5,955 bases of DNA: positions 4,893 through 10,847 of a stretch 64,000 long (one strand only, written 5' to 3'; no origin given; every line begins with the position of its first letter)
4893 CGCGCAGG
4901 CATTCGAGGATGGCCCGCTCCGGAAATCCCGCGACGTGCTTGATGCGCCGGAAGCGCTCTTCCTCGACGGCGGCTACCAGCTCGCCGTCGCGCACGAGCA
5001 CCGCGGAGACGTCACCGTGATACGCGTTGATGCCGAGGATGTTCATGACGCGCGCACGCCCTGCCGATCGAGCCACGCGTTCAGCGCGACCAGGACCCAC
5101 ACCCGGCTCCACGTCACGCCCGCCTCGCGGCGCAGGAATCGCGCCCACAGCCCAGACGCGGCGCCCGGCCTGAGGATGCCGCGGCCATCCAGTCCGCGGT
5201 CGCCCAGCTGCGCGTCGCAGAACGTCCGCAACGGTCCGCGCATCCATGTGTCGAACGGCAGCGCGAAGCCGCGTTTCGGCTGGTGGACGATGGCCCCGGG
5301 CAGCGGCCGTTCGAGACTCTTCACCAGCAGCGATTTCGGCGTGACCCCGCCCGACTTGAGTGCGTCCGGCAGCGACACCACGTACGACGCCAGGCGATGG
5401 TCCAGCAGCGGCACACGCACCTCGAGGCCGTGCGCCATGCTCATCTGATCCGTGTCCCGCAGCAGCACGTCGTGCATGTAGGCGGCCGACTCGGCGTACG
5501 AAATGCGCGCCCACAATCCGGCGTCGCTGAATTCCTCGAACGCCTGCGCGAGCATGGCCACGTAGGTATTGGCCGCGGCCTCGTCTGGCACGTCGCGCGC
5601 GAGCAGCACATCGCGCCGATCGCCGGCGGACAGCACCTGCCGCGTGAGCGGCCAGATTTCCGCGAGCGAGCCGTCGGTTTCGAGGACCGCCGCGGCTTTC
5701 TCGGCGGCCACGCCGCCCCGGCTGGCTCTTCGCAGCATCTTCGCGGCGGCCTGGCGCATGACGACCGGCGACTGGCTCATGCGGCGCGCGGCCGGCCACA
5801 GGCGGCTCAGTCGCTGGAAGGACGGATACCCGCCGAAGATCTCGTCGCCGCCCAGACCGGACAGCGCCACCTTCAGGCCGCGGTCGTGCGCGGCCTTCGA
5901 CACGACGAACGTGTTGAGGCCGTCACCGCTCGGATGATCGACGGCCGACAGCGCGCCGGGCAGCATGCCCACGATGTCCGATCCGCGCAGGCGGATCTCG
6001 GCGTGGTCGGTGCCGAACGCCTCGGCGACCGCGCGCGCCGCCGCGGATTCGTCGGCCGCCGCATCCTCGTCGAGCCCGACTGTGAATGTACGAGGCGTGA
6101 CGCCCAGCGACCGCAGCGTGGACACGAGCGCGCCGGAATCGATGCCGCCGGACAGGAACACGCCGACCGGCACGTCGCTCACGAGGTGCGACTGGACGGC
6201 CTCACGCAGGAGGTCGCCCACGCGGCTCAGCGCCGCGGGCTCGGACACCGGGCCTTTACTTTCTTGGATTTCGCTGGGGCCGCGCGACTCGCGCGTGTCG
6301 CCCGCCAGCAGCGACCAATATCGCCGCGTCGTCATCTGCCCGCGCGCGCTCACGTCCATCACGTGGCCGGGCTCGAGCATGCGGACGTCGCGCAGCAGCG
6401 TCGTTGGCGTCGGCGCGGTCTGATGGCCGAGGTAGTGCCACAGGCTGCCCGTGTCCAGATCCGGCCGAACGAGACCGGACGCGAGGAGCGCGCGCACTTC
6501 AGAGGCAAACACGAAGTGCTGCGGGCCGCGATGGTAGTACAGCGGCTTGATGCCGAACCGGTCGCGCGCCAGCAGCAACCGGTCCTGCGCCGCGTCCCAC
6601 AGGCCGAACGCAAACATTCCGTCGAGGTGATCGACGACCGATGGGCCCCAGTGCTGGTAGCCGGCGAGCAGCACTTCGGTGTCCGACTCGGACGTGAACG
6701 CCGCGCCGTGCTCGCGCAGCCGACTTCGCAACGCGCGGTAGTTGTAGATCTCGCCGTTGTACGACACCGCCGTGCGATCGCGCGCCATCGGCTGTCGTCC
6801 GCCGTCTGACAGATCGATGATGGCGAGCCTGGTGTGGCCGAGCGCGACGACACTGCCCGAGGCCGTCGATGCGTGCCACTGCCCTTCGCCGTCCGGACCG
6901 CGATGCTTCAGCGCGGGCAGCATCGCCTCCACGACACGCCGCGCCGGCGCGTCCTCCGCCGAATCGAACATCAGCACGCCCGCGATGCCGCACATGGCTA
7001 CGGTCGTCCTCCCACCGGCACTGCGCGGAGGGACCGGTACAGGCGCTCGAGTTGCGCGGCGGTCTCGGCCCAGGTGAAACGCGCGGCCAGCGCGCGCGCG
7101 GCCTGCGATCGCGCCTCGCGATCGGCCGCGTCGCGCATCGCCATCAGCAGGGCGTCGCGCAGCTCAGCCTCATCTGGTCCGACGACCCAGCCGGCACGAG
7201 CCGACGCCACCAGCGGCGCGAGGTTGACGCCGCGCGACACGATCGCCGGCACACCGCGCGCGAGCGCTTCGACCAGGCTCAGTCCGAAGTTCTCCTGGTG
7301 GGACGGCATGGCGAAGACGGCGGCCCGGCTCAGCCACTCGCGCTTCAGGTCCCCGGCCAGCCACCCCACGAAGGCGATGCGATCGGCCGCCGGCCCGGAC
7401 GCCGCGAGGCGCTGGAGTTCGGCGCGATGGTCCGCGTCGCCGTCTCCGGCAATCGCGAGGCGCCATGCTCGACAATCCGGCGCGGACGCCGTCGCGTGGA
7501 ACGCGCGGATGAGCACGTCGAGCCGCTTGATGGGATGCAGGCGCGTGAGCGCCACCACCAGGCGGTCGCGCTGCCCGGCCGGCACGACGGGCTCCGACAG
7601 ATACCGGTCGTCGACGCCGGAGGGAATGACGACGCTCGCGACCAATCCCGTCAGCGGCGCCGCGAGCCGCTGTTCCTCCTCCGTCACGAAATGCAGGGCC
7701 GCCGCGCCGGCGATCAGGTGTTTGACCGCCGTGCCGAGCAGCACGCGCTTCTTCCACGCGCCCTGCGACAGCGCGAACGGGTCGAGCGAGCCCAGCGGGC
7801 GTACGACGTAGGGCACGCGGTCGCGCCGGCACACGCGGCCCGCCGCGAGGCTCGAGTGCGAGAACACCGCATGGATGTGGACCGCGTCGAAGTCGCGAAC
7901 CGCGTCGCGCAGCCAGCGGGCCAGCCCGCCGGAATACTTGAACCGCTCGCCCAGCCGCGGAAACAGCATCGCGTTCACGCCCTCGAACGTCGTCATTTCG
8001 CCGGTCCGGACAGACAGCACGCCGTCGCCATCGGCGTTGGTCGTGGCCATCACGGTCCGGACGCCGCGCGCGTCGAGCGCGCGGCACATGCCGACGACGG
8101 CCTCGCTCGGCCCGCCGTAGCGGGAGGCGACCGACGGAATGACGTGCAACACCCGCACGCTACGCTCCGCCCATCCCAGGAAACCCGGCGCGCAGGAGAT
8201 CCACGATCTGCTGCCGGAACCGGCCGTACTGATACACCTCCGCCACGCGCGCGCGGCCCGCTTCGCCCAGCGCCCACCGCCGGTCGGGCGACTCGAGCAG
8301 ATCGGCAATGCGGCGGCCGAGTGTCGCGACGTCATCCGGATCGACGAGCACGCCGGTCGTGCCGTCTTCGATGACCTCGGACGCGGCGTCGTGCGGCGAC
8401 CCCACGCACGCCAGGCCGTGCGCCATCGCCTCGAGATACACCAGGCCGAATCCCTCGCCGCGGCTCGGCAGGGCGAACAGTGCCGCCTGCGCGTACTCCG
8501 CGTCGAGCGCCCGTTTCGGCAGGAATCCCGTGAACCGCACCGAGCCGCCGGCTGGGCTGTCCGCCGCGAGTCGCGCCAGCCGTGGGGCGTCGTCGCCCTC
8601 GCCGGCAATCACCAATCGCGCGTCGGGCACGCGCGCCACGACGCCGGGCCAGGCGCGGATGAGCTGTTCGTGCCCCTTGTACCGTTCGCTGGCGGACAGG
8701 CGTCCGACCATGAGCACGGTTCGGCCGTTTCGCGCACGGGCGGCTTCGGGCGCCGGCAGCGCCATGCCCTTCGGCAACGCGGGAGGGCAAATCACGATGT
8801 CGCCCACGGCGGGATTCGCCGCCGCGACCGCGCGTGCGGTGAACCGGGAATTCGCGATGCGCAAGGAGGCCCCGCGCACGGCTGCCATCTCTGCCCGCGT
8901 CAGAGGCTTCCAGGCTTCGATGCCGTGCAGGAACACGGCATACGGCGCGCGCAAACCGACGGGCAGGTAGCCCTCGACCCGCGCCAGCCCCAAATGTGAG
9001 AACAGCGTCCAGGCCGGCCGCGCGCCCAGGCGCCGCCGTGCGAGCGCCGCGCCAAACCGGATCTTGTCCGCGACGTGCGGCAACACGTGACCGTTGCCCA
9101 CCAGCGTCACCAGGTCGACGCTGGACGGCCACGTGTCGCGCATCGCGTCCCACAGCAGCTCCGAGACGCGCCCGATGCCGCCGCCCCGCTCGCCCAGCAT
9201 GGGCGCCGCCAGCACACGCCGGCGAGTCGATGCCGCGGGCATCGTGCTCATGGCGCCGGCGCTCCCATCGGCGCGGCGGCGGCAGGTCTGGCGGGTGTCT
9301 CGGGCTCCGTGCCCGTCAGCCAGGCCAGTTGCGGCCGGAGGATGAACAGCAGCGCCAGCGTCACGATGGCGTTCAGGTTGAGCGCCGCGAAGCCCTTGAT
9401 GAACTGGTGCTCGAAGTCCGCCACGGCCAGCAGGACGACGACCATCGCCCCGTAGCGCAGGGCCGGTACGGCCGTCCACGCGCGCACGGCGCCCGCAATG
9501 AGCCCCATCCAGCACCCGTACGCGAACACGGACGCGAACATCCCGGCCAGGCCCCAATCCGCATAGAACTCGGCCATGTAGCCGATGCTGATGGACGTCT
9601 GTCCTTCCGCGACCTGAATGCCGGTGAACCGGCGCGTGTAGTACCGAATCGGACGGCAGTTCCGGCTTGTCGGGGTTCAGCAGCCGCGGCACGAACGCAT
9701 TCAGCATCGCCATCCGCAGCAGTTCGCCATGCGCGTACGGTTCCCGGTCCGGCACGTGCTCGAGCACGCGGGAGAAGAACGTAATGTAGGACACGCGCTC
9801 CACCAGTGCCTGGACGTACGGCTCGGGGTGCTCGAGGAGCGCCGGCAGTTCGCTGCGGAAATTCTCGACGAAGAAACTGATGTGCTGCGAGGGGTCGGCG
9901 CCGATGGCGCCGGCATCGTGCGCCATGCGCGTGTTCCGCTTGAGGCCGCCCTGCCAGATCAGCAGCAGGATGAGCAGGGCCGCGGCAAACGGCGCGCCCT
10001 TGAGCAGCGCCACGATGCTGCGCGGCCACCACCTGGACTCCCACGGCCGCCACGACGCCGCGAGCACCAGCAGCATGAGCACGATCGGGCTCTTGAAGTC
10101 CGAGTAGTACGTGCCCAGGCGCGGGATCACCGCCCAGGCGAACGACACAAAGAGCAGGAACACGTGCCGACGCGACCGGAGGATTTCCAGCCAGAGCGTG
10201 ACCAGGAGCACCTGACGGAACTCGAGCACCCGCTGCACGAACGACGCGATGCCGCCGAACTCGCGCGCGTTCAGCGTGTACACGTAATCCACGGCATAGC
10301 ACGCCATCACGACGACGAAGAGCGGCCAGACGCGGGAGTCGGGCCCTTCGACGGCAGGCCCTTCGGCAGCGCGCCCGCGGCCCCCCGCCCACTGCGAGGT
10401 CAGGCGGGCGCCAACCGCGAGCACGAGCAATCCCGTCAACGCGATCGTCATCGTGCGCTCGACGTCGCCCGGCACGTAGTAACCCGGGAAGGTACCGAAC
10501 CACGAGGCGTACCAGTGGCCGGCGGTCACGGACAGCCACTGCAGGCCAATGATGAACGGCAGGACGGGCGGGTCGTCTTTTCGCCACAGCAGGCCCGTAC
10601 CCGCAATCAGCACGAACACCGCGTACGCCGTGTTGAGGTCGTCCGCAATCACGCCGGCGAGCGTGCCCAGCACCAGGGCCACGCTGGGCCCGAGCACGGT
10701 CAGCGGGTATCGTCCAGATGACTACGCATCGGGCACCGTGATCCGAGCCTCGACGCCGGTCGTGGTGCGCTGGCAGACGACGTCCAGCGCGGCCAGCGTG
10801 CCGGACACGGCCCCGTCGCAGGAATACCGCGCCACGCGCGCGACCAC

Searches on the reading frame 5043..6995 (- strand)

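Call 52: search_protein_families(library=pfam, proteins=[window:5043-6995:-], max_evalue=0.001)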
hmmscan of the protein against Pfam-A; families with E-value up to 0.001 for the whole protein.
window:5043-6995:- (650 aa): 3 families
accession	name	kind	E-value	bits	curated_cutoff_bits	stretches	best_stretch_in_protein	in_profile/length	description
PF00733.27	Asn_synthase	-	2.2e-82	278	21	1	259-642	2-353/354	Asparagine synthase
PF13537.11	GATase_7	-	2.6e-44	150.6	25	1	54-172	1-123/123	Glutamine amidotransferase domain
PF13522.11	GATase_6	-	3.2e-43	147.3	27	1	34-166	1-130/130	Glutamine amidotransferase domain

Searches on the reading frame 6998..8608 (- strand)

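Call 52: search_protein_families(library=pfam, proteins=[window:6998-8608:-], max_evalue=0.001)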
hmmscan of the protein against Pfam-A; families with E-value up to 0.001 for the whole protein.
window:6998-8608:- (536 aa): 5 families
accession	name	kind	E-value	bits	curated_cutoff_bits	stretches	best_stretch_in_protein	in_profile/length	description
PF13692.12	Glyco_trans_1_4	-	1.5e-24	87.3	27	1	350-493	3-142/142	Glycosyl transferases group 1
PF00534.26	Glycos_transf_1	-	3e-22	79.4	26.4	1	346-505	13-170/172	Glycosyl transferases group 1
PF20706.3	GT4-conflict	-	3.4e-14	53.1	26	1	309-520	158-385/385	Family 4 Glycosyltransferase in conflict systems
PF13439.12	Glyco_transf_4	-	6e-13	49.6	28.5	1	165-334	2-168/170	Glycosyltransferase Family 4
PF13524.12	Glyco_trans_1_2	-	0.00026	21.4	25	1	383-521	16-143/144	Glycosyl transferase-like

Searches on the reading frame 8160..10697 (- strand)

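Call 52: search_protein_families(library=pfam, proteins=[window:8160-10697:-], max_evalue=0.001)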
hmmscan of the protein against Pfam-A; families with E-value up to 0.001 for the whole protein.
window:8160-10697:- (845 aa): 4 families
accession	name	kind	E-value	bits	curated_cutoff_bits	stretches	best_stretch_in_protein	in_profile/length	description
PF00534.26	Glycos_transf_1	-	1.5e-36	126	26.4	1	657-816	14-171/172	Glycosyl transferases group 1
PF13692.12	Glyco_trans_1_4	-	7.9e-36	123.9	27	1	659-802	2-141/142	Glycosyl transferases group 1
PF20706.3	GT4-conflict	-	1e-11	44.9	26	1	626-765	166-309/385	Family 4 Glycosyltransferase in conflict systems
PF13524.12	Glyco_trans_1_2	-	2.1e-06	28.2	25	1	688-831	10-142/144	Glycosyl transferase-like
